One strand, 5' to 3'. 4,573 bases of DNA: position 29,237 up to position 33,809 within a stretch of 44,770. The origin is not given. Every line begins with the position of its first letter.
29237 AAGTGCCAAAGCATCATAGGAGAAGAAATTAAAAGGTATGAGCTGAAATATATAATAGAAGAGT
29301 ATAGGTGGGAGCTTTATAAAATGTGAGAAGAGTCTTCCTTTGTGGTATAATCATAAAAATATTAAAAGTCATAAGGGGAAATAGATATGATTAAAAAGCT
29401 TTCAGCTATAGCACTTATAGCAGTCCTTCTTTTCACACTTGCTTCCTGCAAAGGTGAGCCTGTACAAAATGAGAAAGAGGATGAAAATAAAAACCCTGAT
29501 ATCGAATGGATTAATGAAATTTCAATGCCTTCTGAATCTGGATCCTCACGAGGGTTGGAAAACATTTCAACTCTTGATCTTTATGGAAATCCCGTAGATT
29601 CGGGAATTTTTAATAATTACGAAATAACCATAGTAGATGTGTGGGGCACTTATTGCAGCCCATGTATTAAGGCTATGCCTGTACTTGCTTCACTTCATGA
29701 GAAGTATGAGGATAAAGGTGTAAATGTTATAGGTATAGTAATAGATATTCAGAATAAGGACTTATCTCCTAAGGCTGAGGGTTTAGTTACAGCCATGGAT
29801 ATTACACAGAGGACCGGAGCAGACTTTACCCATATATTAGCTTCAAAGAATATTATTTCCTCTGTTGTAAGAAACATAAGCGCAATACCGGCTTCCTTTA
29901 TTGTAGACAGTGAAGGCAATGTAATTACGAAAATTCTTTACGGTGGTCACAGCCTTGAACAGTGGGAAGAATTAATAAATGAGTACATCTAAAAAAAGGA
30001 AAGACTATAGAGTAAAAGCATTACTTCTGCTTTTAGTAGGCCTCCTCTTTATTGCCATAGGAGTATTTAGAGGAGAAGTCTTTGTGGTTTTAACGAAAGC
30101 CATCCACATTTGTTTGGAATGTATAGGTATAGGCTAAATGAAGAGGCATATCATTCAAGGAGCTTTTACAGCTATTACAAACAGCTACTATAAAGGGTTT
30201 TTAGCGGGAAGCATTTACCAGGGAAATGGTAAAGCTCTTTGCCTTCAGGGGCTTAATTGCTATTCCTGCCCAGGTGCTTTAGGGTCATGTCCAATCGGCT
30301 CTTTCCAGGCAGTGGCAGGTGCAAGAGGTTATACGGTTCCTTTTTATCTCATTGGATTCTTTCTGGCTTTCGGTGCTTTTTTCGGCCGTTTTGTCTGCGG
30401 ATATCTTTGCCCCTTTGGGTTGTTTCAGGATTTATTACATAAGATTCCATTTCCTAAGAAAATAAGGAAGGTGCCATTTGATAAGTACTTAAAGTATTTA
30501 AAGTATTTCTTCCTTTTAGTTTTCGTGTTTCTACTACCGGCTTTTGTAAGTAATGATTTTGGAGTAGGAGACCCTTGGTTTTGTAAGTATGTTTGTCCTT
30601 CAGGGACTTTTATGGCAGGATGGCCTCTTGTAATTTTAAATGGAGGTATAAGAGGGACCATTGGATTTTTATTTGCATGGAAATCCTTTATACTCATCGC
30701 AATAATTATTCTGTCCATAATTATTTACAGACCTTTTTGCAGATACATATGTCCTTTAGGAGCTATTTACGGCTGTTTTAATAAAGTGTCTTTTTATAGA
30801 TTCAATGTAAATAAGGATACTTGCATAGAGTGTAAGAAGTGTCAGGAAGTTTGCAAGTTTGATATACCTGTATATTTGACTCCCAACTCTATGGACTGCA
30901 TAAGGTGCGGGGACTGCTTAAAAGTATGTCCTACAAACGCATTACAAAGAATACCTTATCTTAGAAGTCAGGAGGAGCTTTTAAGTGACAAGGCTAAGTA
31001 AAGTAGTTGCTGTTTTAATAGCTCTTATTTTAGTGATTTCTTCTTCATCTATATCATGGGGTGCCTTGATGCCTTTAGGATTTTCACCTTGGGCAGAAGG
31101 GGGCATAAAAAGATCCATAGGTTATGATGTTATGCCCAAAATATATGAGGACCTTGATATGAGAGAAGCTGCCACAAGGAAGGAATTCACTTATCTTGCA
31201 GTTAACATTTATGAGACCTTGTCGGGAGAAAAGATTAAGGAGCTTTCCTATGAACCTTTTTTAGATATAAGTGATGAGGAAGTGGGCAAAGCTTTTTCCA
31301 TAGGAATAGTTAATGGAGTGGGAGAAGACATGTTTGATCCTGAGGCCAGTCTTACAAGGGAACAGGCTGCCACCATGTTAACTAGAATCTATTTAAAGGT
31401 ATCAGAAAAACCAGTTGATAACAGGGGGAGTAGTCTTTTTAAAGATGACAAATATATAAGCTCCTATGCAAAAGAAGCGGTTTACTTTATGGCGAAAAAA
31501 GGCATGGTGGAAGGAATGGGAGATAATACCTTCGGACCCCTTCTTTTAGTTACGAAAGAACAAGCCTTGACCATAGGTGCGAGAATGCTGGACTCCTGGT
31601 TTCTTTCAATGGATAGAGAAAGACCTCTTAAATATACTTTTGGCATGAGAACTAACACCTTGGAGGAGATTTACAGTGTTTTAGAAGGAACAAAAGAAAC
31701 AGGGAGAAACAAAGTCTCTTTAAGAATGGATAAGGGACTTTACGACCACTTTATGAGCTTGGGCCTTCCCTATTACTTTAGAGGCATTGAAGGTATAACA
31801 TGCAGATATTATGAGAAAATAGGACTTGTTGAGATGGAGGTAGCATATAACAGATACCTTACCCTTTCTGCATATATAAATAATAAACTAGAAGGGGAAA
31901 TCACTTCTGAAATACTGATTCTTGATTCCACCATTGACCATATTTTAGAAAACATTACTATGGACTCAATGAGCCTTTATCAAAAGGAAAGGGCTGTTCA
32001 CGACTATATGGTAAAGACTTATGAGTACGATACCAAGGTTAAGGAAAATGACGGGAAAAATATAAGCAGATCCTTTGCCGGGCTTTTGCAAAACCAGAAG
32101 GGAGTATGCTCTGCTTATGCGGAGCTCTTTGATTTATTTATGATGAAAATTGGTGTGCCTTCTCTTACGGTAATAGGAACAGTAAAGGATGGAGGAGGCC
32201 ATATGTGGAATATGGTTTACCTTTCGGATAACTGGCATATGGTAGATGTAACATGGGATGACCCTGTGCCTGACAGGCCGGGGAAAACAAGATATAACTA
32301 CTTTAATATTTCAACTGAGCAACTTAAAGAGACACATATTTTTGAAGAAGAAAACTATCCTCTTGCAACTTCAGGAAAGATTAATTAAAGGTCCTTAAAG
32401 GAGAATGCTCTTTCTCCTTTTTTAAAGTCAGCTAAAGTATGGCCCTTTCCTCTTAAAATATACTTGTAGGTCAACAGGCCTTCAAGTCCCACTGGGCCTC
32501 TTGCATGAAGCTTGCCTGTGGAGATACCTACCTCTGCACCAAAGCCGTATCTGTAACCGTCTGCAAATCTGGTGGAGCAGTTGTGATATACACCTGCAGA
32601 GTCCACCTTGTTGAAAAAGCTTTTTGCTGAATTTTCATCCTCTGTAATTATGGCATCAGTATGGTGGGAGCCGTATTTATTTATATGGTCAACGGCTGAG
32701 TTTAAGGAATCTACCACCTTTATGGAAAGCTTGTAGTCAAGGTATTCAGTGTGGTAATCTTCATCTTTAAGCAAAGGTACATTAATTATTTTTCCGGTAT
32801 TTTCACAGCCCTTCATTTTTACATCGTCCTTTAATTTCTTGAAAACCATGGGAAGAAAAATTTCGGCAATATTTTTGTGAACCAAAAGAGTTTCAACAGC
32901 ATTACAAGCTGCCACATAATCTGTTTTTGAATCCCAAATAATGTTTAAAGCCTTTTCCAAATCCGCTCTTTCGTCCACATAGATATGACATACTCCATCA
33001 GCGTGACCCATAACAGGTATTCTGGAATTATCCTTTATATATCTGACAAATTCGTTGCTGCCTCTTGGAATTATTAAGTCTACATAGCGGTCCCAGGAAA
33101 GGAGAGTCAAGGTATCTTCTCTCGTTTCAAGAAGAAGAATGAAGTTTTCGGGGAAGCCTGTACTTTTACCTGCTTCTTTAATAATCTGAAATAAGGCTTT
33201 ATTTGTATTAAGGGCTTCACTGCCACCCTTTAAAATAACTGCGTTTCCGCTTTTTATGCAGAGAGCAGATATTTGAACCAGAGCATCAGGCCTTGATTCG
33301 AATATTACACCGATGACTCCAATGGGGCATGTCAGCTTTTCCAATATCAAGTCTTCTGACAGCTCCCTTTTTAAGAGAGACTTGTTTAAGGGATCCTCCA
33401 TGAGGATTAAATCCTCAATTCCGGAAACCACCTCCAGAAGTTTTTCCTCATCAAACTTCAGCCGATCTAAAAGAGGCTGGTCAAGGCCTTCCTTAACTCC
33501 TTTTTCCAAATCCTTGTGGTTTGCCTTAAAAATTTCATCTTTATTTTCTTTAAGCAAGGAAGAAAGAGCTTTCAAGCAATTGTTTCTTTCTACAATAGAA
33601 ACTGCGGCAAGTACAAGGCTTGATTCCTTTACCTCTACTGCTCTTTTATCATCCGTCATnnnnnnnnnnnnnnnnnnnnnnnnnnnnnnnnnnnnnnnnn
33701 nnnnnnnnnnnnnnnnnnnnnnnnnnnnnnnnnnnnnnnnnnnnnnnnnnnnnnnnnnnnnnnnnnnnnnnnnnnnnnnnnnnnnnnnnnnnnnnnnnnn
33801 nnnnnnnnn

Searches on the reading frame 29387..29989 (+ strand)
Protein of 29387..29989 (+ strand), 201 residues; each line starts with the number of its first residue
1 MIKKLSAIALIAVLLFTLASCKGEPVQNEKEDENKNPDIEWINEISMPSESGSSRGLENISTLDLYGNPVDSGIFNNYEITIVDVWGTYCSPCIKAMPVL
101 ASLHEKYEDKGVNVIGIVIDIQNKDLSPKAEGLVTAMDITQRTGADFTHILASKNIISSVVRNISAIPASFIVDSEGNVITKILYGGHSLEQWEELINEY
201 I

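Call 64: search_protein_families(library=ncbifam, proteins=[window:29387-29989:+], max_evalue=1e-8)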
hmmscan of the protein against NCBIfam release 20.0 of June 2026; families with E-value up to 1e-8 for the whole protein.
window:29387-29989:+ (201 aa): 2 families
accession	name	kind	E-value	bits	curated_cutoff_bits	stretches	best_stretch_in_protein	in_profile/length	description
NF002854.0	PRK03147.1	subfamily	1.7e-14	54.1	170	1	82-198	66-170/176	thiol-disulfide oxidoreductase ResA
NF047696.1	ThlDiSintTplARhiz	equivalog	3.1e-10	40.2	230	1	57-183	77-197/219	thiol:disulfide interchange protein TlpA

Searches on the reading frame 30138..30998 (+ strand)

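Call 64: search_protein_families(library=ncbifam, proteins=[window:30138-30998:+], max_evalue=1e-8)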
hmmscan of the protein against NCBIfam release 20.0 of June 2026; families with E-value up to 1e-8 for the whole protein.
window:30138-30998:+ (287 aa): 3 families
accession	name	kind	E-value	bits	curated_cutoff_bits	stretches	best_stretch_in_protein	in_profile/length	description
TIGR02163.1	napH_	subfamily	3.3e-18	66.1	213.05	1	177-270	147-252/255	NapH/MauN family ferredoxin-type protein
NF007013.0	PRK09477.1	equivalog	1.6e-13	50.4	234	1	177-270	172-275/286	quinol dehydrogenase ferredoxin subunit NapH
NF046105.1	TransRegNosR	equivalog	9.3e-09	34.1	1000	0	180-260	578-661/680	transcriptional regulator NosR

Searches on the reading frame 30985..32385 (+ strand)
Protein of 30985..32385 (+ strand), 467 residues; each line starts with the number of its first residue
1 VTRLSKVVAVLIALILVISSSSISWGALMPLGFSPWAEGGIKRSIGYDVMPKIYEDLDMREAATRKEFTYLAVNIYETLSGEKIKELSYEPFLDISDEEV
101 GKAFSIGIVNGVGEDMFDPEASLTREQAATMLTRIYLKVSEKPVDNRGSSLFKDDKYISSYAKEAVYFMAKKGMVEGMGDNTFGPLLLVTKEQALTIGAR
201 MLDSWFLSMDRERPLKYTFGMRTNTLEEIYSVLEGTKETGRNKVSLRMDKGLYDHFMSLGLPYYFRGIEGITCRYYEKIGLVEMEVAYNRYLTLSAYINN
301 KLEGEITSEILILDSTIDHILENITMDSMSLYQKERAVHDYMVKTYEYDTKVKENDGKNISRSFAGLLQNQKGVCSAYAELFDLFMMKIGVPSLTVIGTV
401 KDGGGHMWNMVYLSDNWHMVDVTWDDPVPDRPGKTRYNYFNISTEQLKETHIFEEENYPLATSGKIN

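Call 64: search_protein_families(library=ncbifam, proteins=[window:30985-32385:+], max_evalue=1e-8)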
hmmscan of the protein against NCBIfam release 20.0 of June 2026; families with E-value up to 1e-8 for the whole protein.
window:30985-32385:+ (467 aa): 1 family
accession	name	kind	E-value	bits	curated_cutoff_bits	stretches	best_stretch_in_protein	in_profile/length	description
NF045980.1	MAG6410_fam_LP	equivalog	9.3e-19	67.2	450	1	327-457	162-295/622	MAG6410 family transglutaminase-related lipoprotein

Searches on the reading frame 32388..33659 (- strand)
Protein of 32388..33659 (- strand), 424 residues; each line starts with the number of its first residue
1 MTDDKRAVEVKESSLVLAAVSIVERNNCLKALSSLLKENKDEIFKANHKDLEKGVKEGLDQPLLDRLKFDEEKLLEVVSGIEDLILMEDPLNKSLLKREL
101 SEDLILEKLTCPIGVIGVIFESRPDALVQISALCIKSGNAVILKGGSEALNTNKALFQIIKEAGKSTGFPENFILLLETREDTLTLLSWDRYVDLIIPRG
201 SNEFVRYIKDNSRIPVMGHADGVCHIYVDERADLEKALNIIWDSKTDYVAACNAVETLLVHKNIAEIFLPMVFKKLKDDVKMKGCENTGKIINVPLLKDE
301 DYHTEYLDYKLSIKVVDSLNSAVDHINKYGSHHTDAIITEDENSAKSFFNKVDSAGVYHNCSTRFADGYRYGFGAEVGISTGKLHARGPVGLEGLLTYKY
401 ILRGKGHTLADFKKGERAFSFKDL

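Call 64: search_protein_families(library=ncbifam, proteins=[window:32388-33659:-], max_evalue=1e-8)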
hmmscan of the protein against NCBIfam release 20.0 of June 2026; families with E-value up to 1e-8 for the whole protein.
window:32388-33659:- (424 aa): 6 families
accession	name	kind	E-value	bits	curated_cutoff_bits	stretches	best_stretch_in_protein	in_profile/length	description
NF001221.0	PRK00197.1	equivalog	8.1e-161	535.4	289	1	7-408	11-416/418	glutamate-5-semialdehyde dehydrogenase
TIGR00407.1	proA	equivalog_domain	8.3e-150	499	317.45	1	11-399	2-398/398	glutamate-5-semialdehyde dehydrogenase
TIGR01092.1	P5CS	equivalog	2.3e-137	459.2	796.75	1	5-415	290-700/715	delta l-pyrroline-5-carboxylate synthetase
NF010378.0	PRK13805.1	equivalog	1.8e-13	49.3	951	1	107-268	105-269/872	bifunctional acetaldehyde-CoA/alcohol dehydrogenase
NF047625.1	AcylSulfactDhSauS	equivalog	5.7e-13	48.5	600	1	108-265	98-257/464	acylating sulfoacetaldehyde dehydrogenase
TIGR02518.1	EutH_ACDH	equivalog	3.5e-12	45.9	620.1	1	108-265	100-260/488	acetaldehyde dehydrogenase (acetylating)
